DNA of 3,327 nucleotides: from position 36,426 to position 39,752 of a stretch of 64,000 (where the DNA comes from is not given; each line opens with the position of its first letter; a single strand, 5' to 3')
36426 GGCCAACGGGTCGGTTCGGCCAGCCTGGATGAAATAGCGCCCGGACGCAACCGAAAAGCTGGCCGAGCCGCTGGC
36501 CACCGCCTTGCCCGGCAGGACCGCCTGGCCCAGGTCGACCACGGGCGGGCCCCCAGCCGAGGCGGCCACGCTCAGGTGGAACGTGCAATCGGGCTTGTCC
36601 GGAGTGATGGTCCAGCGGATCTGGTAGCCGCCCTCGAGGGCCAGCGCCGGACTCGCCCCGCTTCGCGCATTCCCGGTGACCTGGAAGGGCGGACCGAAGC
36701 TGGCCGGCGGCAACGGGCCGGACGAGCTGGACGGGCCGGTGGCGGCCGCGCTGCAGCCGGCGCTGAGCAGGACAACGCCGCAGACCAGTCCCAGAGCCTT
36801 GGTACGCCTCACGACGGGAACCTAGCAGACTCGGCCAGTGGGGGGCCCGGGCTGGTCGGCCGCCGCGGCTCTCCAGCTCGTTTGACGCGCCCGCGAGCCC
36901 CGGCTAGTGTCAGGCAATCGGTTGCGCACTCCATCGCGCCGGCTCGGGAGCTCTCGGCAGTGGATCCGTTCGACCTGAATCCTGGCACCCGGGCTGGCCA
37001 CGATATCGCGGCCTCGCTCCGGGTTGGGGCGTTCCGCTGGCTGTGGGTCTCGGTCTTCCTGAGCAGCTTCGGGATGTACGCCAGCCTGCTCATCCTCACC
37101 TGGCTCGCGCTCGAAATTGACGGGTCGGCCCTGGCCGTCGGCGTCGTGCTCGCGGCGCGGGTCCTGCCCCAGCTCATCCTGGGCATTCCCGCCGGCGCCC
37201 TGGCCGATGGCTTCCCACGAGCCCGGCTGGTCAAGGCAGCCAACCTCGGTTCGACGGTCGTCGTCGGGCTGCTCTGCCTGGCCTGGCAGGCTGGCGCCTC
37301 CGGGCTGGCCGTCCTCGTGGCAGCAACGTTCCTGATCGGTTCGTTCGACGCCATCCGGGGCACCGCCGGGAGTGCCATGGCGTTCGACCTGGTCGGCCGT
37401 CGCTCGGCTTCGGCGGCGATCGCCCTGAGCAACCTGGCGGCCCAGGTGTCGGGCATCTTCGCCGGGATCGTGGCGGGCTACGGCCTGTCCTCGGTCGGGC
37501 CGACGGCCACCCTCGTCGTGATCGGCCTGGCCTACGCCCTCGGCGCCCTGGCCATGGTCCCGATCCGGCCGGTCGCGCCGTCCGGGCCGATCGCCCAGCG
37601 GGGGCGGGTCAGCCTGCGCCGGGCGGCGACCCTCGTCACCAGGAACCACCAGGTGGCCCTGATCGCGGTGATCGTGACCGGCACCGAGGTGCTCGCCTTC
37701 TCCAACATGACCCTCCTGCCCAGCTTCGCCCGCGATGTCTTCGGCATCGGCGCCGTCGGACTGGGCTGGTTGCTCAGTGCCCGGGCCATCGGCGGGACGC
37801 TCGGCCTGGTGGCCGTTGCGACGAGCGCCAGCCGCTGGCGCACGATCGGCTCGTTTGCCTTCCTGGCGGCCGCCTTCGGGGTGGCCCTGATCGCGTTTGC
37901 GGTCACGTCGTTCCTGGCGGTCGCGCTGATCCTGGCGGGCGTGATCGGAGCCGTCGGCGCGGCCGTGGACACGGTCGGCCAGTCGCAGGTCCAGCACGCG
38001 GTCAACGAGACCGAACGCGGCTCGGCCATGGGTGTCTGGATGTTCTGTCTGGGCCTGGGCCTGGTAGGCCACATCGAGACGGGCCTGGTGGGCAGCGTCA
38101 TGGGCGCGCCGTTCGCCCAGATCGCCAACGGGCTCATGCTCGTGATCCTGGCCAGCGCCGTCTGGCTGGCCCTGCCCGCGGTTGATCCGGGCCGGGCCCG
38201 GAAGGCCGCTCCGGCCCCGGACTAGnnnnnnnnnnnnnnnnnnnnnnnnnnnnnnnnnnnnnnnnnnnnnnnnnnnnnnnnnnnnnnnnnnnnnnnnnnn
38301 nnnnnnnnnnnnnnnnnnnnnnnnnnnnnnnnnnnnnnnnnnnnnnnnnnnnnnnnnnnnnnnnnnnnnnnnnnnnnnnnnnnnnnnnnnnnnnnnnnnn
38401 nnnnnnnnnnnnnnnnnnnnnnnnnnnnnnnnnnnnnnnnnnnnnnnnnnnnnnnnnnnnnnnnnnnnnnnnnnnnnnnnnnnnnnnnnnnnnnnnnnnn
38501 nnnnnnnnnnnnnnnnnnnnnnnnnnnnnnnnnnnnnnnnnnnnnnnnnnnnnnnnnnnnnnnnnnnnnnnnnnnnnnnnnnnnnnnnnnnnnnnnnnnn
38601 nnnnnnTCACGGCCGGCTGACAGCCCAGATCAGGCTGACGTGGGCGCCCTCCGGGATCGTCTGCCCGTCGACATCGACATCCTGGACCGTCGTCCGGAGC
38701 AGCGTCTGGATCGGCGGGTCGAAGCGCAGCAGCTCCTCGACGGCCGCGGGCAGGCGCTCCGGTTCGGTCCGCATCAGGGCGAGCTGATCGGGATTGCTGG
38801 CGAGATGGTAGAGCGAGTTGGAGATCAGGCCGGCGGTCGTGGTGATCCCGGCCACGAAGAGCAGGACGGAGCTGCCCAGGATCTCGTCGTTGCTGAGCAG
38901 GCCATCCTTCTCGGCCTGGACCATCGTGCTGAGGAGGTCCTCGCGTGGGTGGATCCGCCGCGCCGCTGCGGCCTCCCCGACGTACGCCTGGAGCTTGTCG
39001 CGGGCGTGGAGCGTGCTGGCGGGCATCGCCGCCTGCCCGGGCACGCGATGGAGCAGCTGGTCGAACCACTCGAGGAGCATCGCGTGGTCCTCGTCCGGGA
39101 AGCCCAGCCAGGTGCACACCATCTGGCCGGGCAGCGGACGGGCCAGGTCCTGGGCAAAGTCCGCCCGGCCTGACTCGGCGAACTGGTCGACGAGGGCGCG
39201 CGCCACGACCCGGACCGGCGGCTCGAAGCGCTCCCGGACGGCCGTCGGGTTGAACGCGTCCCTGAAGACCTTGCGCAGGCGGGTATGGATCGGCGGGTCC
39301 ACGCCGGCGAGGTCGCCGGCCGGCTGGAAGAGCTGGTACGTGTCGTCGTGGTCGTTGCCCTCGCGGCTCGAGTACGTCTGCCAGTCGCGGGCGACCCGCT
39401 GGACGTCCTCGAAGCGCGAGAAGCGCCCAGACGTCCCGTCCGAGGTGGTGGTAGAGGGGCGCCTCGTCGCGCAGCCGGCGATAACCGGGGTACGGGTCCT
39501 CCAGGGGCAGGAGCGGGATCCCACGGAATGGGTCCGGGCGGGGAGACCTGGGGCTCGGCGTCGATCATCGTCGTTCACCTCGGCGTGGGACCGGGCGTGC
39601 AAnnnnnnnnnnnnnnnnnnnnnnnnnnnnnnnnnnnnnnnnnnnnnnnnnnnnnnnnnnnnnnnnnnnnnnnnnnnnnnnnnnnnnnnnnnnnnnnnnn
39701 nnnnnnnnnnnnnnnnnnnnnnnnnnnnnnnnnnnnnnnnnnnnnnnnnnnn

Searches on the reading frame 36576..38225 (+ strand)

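Call 10: search_protein_families(library=pfam, proteins=[window:36576-38225:+], max_evalue=0.00001)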
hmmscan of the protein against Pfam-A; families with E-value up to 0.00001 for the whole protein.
window:36576-38225:+ (549 aa): 2 families
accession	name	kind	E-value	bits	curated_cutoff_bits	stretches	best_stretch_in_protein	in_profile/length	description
PF07690.21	MFS_1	-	1.8e-32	113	33.4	2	156-495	1-342/347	Major Facilitator Superfamily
PF05977.19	MFS_3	-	2.8e-21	76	27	1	146-537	5-399/524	Transmembrane secretion effector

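Call 48: search_protein_families(library=ncbifam, proteins=[window:36576-38225:+], max_evalue=0.00001)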
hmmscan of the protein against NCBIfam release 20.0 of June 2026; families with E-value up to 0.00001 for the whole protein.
window:36576-38225:+ (549 aa): 3 families
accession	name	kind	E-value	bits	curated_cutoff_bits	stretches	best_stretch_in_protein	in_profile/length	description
TIGR00900.1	2A0121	subfamily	5.2e-20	72.1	319.6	1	153-503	1-357/364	H+ Antiporter protein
NF007792.0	PRK10489.1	equivalog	1.4e-14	53.9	324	1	152-535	18-401/419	enterobactin transporter EntS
NF006386.0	PRK08633.1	equivalog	5e-07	27.8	1221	1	150-530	8-405/1147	acyl-[ACP]--phospholipid O-acyltransferase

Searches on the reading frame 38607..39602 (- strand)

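Call 10: search_protein_families(library=pfam, proteins=[window:38607-39602:-], max_evalue=0.00001)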
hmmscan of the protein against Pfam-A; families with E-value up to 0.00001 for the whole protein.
window:38607-39602:- (331 aa): 1 family
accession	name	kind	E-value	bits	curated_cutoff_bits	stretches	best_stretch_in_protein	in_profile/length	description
PF00067.27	p450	-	1.1e-17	64.4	22.8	1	202-325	218-367/462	Cytochrome P450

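Call 48: search_protein_families(library=ncbifam, proteins=[window:38607-39602:-], max_evalue=0.00001)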
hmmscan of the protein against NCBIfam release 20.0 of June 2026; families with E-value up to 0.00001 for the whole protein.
window:38607-39602:- (331 aa): 7 families
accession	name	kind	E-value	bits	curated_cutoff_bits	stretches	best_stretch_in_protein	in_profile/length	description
NF041177.1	Cyp119_Thmprot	equivalog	2.6e-29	102.2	680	1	50-327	12-284/368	cytochrome P450 Cyp119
NF041802.1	P450_SolI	exception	1e-27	96.7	850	1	100-328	111-339/424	solanimycin biosynthesis cytochrome P450 SolI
TIGR04515.1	P450_rel_GT_act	subfamily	6.4e-27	94.9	343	1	85-322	79-298/386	P450-derived glycosyltransferase activator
TIGR04538.1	P450_cycloAA_1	subfamily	1.4e-25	90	500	1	105-325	76-300/395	cytochrome P450, cyclodipeptide synthase-associated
NF045816.1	PentlenlactSyn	equivalog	3.1e-19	69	700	1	104-295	89-274/396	pentalenolactone synthase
TIGR04458.1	CYP450_TxtE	equivalog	4.3e-16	58.5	500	1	101-325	87-317/403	4-nitrotryptophan synthase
NF050147.1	aminopyruv_ApyO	equivalog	1.9e-06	26.8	525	1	105-322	87-327/444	RiPP biosynthesis cytochrome P450 ApyO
